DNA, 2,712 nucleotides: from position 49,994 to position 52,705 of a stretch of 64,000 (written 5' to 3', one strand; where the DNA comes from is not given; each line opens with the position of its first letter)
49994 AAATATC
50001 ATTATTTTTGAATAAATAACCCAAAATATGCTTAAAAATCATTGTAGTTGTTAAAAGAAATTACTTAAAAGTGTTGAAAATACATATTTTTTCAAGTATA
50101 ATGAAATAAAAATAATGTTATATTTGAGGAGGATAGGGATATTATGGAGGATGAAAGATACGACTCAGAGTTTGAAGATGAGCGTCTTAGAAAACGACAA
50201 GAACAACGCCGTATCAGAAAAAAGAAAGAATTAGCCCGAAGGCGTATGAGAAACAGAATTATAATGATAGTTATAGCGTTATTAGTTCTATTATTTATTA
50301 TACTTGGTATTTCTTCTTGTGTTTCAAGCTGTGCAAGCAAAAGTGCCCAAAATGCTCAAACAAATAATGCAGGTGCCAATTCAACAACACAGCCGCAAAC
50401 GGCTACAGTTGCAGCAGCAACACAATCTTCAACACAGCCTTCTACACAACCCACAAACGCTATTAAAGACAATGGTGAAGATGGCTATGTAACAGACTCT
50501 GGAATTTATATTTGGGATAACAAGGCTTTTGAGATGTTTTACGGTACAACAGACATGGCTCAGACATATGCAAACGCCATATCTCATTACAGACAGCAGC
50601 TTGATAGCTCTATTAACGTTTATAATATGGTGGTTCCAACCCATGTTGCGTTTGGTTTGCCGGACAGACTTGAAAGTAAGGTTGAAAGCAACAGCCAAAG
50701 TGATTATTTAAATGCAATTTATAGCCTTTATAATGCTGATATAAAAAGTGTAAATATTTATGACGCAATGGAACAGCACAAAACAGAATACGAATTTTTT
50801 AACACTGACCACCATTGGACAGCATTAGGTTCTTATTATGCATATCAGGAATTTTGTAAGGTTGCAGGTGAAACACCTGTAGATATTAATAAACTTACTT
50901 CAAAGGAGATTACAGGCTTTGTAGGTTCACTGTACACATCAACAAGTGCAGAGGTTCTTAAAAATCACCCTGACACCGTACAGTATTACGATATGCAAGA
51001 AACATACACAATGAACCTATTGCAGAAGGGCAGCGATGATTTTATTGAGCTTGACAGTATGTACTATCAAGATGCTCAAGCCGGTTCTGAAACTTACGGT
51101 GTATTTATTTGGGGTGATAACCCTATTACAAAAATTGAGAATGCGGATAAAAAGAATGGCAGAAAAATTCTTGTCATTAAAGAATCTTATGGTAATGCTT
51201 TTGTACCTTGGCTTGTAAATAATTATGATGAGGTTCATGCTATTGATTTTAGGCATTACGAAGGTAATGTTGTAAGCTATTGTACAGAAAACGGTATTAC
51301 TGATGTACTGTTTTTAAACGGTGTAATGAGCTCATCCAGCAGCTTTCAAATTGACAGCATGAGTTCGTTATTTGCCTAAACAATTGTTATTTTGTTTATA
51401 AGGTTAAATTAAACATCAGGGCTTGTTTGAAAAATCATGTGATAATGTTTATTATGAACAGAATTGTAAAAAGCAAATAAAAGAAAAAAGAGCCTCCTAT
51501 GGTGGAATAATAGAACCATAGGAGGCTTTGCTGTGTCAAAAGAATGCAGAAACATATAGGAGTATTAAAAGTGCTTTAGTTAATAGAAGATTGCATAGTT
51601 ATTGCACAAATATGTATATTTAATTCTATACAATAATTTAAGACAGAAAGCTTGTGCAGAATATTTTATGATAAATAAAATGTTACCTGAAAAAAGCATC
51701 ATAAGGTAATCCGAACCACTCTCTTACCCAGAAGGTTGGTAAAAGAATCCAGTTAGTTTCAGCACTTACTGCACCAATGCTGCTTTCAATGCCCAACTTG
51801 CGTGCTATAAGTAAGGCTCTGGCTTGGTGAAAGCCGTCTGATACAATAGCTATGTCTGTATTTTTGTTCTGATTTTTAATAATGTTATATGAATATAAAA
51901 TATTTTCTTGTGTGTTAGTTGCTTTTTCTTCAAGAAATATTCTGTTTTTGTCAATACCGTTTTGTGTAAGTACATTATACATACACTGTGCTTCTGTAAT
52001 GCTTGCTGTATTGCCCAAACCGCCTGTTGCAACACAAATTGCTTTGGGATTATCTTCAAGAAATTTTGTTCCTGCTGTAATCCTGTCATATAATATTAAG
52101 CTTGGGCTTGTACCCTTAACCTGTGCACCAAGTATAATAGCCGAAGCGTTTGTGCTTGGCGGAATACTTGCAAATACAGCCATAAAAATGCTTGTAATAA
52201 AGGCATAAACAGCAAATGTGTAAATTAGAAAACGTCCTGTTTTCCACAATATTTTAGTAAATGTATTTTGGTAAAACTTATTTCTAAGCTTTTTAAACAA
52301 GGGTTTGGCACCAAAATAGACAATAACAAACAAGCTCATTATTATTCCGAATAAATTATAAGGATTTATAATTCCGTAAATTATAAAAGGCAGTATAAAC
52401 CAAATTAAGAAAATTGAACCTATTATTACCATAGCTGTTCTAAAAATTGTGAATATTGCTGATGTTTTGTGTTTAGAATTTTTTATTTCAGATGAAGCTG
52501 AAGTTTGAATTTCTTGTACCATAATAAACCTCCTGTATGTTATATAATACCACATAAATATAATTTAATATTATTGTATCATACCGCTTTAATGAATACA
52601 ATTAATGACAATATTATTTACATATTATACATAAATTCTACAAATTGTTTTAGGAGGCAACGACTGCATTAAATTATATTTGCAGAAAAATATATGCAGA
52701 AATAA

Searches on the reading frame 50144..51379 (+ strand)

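Call 68: search_protein_families(library=pfam, proteins=[window:50144-51379:+], max_evalue=0.001)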
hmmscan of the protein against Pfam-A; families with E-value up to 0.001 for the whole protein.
window:50144-51379:+ (411 aa): 2 families
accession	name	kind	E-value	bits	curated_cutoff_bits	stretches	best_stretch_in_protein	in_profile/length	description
PF14286.12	DHHW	-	9.1e-61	206.6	25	1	66-365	84-383/385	DHHW protein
PF16822.11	ALGX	-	4.8e-09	36.7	26.5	1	139-244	25-133/268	SGNH hydrolase-like domain, acetyltransferase AlgX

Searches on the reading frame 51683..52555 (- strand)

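Call 68: search_protein_families(library=pfam, proteins=[window:51683-52555:-], max_evalue=0.001)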
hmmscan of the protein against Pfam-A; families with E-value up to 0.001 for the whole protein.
window:51683-52555:- (290 aa): 1 family
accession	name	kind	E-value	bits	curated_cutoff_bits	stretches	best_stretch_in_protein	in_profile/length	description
PF02698.23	DUF218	-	1.6e-24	86.8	27.6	1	139-282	3-133/133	DUF218 domain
